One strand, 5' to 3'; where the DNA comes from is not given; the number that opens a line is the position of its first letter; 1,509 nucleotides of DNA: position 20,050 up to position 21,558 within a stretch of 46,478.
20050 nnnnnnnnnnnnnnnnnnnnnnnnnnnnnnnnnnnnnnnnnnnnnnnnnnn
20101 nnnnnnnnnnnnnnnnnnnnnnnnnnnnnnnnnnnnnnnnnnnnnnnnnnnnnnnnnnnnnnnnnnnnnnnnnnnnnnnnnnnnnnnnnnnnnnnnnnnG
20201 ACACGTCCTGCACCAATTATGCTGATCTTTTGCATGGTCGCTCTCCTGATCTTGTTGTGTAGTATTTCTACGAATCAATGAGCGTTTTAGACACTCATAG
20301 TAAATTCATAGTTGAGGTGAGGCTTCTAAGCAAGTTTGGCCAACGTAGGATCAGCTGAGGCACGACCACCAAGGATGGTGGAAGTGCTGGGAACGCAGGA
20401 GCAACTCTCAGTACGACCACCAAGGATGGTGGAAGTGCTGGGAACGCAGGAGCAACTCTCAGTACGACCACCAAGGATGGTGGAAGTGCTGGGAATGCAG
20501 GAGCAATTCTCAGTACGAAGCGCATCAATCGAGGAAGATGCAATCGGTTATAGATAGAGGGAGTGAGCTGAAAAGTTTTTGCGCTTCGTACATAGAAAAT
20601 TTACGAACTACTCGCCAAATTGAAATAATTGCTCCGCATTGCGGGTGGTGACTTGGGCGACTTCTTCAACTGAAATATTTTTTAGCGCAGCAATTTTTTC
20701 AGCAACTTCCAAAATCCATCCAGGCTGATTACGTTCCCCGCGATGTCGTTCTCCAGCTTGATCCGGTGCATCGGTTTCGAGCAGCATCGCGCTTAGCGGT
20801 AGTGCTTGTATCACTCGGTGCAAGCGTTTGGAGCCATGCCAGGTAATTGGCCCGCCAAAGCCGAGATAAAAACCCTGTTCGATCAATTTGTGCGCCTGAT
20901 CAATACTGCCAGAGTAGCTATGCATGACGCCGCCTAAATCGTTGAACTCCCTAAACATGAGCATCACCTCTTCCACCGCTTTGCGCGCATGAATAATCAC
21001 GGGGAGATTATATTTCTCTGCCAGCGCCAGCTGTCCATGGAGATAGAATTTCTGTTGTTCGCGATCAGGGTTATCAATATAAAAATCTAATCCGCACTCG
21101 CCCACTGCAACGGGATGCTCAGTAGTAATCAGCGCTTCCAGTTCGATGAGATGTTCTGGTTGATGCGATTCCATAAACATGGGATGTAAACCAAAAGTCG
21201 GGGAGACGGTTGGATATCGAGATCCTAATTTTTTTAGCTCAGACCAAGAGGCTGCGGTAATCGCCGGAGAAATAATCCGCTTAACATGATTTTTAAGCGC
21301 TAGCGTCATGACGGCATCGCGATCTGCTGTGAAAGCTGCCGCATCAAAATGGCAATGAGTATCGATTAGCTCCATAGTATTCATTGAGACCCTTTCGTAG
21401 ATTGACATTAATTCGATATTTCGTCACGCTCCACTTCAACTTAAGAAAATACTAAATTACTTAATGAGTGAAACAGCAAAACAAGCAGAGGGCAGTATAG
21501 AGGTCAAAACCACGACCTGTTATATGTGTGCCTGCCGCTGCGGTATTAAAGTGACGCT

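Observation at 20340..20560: Triplicated 51-nt module presenting AGGA-loop hairpins: candidate CsrB/Rsm-type CsrA sponge RNA between mdh and tatD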

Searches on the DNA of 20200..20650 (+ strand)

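Call 5: search_rna_families(source=window, start=20200, end=20650, threshold=evalue, max_evalue=10, show_alignments=3)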
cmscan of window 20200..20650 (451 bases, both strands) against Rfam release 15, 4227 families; matches with E-value up to 10: 3.
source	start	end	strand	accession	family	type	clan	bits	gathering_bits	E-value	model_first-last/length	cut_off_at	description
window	20375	20487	+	RF00195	RsmY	Gene; sRNA;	CL00106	26.8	57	0.00011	1-121/121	no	RsmY RNA family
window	20416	20489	+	RF02092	mir-2970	Gene; miRNA;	-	14.5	72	5.3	1-80/80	no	mir-2970 microRNA precursor family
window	20356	20432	+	RF00209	IRES_Pesti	Cis-reg; IRES;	CL00017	11.2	180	0.7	62-134/380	no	Pestivirus internal ribosome entry site (IRES) including 5'UTR SLI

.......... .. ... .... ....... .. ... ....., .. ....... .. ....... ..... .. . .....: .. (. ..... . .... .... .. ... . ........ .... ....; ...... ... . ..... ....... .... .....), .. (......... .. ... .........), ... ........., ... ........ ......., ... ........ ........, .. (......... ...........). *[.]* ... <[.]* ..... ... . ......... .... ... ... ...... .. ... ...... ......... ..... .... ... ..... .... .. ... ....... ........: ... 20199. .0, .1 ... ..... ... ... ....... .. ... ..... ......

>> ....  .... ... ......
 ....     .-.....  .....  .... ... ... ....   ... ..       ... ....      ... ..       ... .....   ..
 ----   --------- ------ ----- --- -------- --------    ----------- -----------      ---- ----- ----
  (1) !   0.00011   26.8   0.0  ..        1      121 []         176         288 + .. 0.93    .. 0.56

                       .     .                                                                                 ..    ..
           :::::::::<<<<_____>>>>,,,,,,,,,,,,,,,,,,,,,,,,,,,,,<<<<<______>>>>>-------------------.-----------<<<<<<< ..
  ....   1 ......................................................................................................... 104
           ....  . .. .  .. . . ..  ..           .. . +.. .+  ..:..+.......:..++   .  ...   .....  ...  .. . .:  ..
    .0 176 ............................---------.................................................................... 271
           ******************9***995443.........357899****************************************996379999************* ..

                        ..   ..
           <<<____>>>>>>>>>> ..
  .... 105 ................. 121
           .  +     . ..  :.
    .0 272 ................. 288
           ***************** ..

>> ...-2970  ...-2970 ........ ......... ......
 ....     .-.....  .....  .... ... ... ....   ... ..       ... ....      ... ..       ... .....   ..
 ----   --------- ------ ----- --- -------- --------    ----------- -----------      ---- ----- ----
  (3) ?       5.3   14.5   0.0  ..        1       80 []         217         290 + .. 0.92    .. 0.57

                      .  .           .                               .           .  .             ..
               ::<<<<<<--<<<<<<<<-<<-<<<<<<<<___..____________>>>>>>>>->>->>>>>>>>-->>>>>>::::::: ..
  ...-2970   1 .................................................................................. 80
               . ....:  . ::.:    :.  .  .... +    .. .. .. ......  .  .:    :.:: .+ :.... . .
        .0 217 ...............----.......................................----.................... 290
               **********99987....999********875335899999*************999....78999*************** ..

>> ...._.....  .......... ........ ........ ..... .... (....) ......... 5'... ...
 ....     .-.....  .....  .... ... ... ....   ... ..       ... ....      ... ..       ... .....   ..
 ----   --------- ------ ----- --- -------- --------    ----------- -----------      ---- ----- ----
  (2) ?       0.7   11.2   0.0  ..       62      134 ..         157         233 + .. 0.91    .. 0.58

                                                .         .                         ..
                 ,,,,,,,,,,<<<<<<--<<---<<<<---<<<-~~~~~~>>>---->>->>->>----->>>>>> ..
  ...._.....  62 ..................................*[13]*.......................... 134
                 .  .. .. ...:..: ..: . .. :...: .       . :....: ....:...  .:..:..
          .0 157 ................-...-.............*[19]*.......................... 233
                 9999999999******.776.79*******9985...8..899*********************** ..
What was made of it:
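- On Csr/Rsm sponge sRNAs (Rfam CsrB, CsrC, RsmX, RsmY, RsmZ): The best match is RsmY at 26.8 bits against 57 (call 5).
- Closest known: CsrB/CsrC/RsmX/RsmY/RsmZ sponge sRNAs. Same: Hairpin 1 resembles the RsmY hairpin to which the covariance model aligned it (call 5).
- A sub-threshold RsmY hit, E = 1e-4 in a 451-nt search (call 5). RsmY scores 26.8 bits against a gathering score of 57, and its terminator stem is aligned to a unit hairpin with no U-tail (call 5).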

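Call 56: build_rna_model(alignment_id=A3, structure=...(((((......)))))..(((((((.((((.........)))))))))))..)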
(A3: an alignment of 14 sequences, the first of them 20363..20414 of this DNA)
Model R1 built from alignment A3 (14 sequences, 55 columns); structure: as given.
model positions 52; base pairs 16; branch points 1; effective number of sequences 4.21; information 1.066 bits per position. Calibrated on 0.2 Mb of random sequence (short: E-values are rough).
structure used (alignment columns):
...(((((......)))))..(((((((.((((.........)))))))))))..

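Call 57: search_with_rna_model(model_id=R1, sources=[window, L001, L002, L003, L004, L005, L006, L007, L008, L009, L010, L011, L012, L013, L014, L015, L016, L017, L018, L019, L020, L021, L022, L023, L024, L025, L026, L027, L028, L029, L030, L031, L032, L033, L034, L035, L036, L037], max_evalue=1, make_alignment=true)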
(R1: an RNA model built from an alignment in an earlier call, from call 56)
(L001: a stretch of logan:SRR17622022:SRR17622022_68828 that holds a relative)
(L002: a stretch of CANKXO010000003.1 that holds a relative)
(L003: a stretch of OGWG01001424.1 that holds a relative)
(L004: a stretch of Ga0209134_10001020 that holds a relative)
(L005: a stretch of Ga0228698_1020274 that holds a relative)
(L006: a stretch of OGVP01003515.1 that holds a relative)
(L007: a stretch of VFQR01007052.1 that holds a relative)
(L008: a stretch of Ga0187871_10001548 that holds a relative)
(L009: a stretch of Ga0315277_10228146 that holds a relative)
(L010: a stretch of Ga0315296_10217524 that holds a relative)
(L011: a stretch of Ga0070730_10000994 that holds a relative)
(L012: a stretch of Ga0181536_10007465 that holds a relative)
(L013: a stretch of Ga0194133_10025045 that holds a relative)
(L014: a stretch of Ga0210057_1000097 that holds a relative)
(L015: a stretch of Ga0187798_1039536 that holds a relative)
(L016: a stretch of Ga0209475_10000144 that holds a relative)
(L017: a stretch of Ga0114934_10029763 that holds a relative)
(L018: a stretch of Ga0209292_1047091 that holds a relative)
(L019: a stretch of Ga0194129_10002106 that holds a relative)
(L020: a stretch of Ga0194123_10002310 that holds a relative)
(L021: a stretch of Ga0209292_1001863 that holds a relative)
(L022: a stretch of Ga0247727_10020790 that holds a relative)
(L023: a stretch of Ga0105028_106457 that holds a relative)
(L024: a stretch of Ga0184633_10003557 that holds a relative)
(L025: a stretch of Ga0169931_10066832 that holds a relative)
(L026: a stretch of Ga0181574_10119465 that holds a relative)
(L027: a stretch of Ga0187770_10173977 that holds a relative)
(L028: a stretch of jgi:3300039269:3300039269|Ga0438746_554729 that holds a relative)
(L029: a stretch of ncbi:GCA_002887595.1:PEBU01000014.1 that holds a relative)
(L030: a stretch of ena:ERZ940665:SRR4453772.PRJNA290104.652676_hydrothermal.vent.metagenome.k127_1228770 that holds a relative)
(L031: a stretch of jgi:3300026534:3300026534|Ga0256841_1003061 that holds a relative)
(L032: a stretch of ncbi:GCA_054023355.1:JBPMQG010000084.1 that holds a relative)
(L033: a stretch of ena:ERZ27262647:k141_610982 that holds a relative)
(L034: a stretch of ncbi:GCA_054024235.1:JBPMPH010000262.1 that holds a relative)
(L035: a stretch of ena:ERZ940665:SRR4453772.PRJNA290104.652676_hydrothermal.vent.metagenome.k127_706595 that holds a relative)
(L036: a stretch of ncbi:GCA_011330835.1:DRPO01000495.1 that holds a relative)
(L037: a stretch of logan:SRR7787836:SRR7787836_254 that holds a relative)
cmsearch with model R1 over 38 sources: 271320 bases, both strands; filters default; matches with E-value up to 1: 31.
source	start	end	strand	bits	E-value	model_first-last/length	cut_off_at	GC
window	20465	20516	+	79.3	7.2e-17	1-52/52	no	0.54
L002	4949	5000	+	78.8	9.8e-17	1-52/52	no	0.56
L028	88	139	-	78.3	1.2e-16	1-52/52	no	0.58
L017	1851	1902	-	77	2.6e-16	1-52/52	no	0.56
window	20363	20414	+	76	4.5e-16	1-52/52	no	0.58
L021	7354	7405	+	71.8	4.7e-15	1-52/52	no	0.6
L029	7265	7316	-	67.4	5.5e-14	1-52/52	no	0.58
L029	7162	7213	-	66.7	8.1e-14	1-52/52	no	0.6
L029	7368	7418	-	62.2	9.7e-13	1-52/52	no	0.57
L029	7317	7367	-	61.9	1.1e-12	1-52/52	no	0.55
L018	2372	2424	+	59.3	4.7e-12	1-52/52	no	0.53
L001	1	28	-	39.7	2.5e-07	1-28/52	3'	0.61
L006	1095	1146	+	31.6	2.2e-05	1-52/52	no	0.52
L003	227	278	+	31.1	2.9e-05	1-52/52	no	0.54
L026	529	570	+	29.6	6.8e-05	1-52/52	no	0.64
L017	2898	2942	+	27.3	0.00025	1-52/52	no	0.51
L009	307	365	+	26.9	0.00029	1-52/52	no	0.51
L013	4651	4702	+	26.5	0.00037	1-52/52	no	0.52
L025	827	878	-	26.5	0.00037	1-52/52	no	0.52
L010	660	718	-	26.3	0.00042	1-52/52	no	0.49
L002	4859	4909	+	21.1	0.0075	1-52/52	no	0.27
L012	6875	6928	+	19.9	0.015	1-52/52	no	0.72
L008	11324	11354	+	17.2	0.066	1-52/52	no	0.65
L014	5979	6027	-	16.5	0.096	1-52/52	no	0.63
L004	1192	1230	+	14.3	0.32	1-52/52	no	0.67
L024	671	711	+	13.3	0.57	1-52/52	no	0.66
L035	4618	4655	+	13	0.66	1-52/52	no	0.74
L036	1668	1705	+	13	0.66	1-52/52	no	0.74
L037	1306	1343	+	13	0.66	1-52/52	no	0.74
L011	2693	2722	+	12.8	0.76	1-52/52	no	0.67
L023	227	284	-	12.7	0.79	1-52/52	no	0.66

Alignment A4: 31 matches aligned to the model, 91 columns, each read 5' to 3' on its own strand. Consensus structure (alignment columns), stored with it:
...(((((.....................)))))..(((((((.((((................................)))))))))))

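Call 88: search_with_rna_model(model_id=R1, sources=[window, L002, L017, L018, L021, L028, L029, L041, L042, L043, L044, L045], max_evalue=0.01, make_alignment=true)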
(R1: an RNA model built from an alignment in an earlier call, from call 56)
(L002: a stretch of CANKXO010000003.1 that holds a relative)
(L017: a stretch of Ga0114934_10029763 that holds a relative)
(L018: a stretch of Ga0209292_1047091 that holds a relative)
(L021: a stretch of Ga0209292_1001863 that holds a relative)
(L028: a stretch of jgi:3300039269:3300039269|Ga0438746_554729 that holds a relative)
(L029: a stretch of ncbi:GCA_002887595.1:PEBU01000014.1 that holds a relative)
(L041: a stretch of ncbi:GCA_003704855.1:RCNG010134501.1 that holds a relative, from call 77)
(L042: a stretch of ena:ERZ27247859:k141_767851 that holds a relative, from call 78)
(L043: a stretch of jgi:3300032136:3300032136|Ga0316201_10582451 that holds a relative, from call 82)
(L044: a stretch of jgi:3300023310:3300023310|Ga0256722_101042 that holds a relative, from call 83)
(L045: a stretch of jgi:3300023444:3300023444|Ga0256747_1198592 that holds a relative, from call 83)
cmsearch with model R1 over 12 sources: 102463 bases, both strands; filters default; matches with E-value up to 0.01: 29.
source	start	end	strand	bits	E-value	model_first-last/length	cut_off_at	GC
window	20465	20516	+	79.3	2.7e-17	1-52/52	no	0.54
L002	4949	5000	+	78.8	3.7e-17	1-52/52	no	0.56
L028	88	139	-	78.3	4.7e-17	1-52/52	no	0.58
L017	1851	1902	-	77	9.8e-17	1-52/52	no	0.56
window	20363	20414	+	76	1.7e-16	1-52/52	no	0.58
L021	7354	7405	+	71.8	1.8e-15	1-52/52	no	0.6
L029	7265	7316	-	67.4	2.1e-14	1-52/52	no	0.58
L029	7162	7213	-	66.7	3.1e-14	1-52/52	no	0.6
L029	7368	7418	-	62.2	3.7e-13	1-52/52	no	0.57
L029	7317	7367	-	61.9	4.2e-13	1-52/52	no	0.55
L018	2372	2424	+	59.3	1.8e-12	1-52/52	no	0.53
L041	406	458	-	56.7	7.6e-12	1-52/52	no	0.55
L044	1108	1159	-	52.8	6.8e-11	1-52/52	no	0.62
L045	378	429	-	52.8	6.8e-11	1-52/52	no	0.62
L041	459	509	-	51.3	1.5e-10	1-52/52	no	0.55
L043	663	714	-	49.9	3.3e-10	1-52/52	no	0.54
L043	715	765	-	49.8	3.5e-10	1-52/52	no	0.51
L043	404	456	-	48.8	6.2e-10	1-52/52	no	0.53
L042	461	512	-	47.1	1.6e-09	1-52/52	no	0.63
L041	304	356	-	46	2.9e-09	1-52/52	no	0.55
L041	510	560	-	44.9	5.2e-09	1-52/52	no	0.49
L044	1161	1210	-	42.7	1.8e-08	1-52/52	no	0.62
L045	431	480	-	42.7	1.8e-08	1-52/52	no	0.62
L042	359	410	-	36.1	6.8e-07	1-52/52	no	0.62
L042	632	683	-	35.3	1.1e-06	1-52/52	no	0.62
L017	2898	2942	+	27.3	9.3e-05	1-52/52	no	0.51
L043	602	654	+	25.9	0.0002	1-52/52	no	0.45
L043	560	620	-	25.4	0.00027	1-52/52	no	0.54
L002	4859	4909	+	21.1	0.0028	1-52/52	no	0.27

Alignment A6: 29 matches aligned to the model, 74 columns, each read 5' to 3' on its own strand. Consensus structure (alignment columns), stored with it:
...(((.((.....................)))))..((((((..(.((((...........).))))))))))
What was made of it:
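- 20366..20518 (+): Tandem array of exactly 3 x 51 nt (module B). Unit slices are 20363-20414, 20414-20465 and 20465-20516. The covariance model R1 scores the units at 76-79 bits (calls 57, 88).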

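Call 103: search_dna_similar(query=window:20340-20600:+, collection=plasmids, mode=distant, max_evalue=0.001, max_rows=20)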
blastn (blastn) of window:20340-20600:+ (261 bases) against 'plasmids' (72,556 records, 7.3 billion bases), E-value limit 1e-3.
No match.
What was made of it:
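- Tried and rejected: A plasmid blastn search gave no match (call 103).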

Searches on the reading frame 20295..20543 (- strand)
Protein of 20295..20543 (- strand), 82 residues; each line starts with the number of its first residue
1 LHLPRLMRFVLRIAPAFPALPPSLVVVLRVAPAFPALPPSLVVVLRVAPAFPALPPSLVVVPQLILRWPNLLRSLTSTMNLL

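Call 75: search_protein_representatives(protein=window:20295-20543:-)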
Query: 82 residues. Proteins with E-value up to 0.001 (for the whole library): 10; up to 1e-10: 0; up to 1e-30: 0. The best 10 are listed.
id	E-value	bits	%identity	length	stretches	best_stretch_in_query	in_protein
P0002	4.4e-10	55.6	70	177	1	12-61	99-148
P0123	7.8e-10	54.8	44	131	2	10-66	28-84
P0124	7.9e-10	54.8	48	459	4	15-59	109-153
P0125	2.1e-07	47.1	35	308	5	53-78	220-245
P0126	4.8e-06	42.7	57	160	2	13-61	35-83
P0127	5.1e-06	42.7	66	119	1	20-60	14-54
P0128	1.6e-05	41.1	59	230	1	12-60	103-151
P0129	3.0e-04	37.0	45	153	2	10-49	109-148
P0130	8.7e-04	35.6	45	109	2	6-60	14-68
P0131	9.3e-04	35.5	68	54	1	13-46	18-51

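Call 77: find_encoding_contigs(protein=P0126, flank=3000, max_places=3)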
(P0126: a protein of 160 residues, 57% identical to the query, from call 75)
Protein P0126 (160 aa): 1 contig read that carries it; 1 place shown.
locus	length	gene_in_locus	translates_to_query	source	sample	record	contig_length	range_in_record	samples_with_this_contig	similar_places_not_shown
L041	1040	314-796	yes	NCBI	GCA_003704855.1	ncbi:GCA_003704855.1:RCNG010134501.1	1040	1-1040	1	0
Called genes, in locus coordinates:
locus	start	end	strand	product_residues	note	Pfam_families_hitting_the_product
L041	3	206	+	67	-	?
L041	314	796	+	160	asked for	-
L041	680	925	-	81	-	-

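Call 78: find_encoding_contigs(protein=P0128, flank=3000, max_places=3)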
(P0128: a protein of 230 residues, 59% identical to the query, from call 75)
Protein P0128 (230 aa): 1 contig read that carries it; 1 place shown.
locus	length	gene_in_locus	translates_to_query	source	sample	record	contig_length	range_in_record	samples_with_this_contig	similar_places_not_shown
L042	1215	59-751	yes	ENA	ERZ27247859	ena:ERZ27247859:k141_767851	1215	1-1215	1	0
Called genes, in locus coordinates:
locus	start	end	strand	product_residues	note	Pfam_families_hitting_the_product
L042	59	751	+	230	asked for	-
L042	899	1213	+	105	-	?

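Call 81: find_encoding_contigs(protein=P0127, flank=4000, max_places=3)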
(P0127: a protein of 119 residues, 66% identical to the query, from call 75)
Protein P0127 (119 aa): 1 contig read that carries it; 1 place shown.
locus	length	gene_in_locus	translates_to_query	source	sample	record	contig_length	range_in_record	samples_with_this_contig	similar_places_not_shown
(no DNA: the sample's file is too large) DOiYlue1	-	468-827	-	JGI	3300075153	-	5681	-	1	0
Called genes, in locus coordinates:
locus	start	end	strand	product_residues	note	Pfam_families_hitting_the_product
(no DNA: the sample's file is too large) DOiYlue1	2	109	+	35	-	?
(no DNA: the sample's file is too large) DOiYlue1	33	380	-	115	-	-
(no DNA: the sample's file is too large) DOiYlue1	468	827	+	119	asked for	-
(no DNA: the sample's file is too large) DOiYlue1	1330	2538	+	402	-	PF01139:RtcB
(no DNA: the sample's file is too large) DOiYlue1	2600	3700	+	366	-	PF00004:AAA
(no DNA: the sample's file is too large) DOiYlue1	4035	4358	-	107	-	-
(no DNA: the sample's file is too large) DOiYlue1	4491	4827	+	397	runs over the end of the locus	?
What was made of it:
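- Tried and rejected: P0127 is a probable further array, but no DNA could be fetched for it (call 81).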

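Call 82: find_encoding_contigs(protein=P0129, flank=4000, max_places=3)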
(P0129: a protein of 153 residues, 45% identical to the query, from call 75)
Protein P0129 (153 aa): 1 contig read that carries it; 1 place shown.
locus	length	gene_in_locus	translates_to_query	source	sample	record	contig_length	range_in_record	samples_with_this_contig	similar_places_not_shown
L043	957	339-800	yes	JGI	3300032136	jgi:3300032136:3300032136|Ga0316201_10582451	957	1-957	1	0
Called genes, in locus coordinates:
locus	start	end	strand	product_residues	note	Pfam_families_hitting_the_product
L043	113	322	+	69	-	PF01197:Ribosomal_L31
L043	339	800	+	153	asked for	-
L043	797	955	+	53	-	?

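Call 83: find_encoding_contigs(protein=P0131, flank=4000, max_places=3)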
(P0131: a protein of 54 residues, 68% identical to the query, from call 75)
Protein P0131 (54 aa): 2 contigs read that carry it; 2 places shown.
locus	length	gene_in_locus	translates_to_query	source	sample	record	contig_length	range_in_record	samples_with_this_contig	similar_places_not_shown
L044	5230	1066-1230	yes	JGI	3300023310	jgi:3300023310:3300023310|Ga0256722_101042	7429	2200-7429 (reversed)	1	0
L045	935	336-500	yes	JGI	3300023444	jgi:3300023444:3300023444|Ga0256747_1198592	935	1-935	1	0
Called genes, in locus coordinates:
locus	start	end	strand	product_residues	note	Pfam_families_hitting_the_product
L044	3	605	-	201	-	?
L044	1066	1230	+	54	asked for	-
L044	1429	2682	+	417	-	PF07690:MFS_1, PF00083:Sugar_tr, PF07690:MFS_1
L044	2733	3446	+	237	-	PF00535:Glycos_transf_2, PF10111:Glyco_tranf_2_2 (weak), PF13641:Glyco_tranf_2_3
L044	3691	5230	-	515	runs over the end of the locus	PF00682:HMGL-like, PF22617:HCS_D2, PF08502:LeuA_dimer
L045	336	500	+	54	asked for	-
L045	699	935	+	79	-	?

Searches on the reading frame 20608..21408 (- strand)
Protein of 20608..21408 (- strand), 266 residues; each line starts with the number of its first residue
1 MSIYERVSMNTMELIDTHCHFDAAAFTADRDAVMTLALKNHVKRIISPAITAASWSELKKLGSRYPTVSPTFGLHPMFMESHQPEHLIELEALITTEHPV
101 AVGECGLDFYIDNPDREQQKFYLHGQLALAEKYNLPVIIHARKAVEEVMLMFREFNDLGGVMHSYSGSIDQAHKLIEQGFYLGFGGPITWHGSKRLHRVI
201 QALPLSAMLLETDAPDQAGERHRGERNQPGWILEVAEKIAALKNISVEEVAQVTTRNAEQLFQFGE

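Call 9: find_encoding_contigs(protein=window:20608-21408:-, flank=3000, max_places=10)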
Protein window:20608-21408:- (266 aa): no gene with exactly this product is on record in the collection.
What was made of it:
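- Tried and rejected: An exact-protein look-up of the TatD gene found nothing on record (call 9).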

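Call 11: search_protein_families(library=ncbifam, proteins=[window:20608-21408:-])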
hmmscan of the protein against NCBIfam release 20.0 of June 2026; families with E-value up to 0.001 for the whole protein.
window:20608-21408:- (266 aa): 5 families
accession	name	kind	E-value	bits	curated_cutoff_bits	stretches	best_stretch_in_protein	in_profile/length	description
TIGR00010.1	TIGR00010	subfamily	1.4e-65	221.3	206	1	14-263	1-252/253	YchF/TatD family DNA exonuclease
NF008522.0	PRK11449.1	equivalog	9.2e-58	195.4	481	1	13-263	4-257/259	metal-dependent hydrolase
NF008075.0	PRK10812.1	equivalog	7e-48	163.2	438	1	12-263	1-255/265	metal-dependent hydrolase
NF007745.0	PRK10425.1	equivalog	4.3e-33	114.7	395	1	20-263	7-257/260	3'-5' ssDNA/RNA exonuclease TatD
NF041926.1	QatD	equivalog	5.6e-25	87.9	230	1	16-261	1-239/239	Qat anti-phage system TatD family nuclease QatD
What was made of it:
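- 20608..21408 (-): TatD/YchF-family hydrolase gene. NCBIfam TIGR00010 (call 11).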
